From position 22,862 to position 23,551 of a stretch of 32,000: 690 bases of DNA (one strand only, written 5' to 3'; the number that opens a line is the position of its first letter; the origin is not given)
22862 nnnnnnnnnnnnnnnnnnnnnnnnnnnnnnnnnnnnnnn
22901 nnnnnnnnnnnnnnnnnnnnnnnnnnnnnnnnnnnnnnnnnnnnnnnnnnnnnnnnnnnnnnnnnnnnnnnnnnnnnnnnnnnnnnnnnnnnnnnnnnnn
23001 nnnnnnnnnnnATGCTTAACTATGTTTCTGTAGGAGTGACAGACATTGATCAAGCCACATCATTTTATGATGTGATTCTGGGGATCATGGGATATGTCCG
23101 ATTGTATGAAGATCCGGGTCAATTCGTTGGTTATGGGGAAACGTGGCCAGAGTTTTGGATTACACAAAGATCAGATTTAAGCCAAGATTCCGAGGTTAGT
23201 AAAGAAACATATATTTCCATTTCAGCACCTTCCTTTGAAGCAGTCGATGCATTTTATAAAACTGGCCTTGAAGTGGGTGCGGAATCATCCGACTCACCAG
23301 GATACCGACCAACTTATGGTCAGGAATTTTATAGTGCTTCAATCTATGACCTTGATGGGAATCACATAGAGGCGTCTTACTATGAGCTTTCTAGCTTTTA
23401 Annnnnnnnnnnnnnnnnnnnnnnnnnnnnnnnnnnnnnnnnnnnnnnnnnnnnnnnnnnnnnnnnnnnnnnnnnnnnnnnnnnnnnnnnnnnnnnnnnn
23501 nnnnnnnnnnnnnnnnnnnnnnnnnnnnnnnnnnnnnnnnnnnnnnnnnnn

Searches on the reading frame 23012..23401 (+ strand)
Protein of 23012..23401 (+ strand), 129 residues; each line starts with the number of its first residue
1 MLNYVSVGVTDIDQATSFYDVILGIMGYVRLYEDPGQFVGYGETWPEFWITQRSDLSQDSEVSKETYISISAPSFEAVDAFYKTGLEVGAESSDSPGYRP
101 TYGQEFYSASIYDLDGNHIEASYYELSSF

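Call 6: search_protein_families(library=pfam, proteins=[window:23012-23401:+], max_evalue=0.01)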
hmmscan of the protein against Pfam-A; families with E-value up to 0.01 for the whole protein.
window:23012-23401:+ (129 aa): 1 family
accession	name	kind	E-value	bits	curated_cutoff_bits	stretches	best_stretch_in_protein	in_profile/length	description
PF00903.31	Glyoxalase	-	0.001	19.9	20.6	1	2-120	2-120/121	Glyoxalase/Bleomycin resistance protein/Dioxygenase superfamily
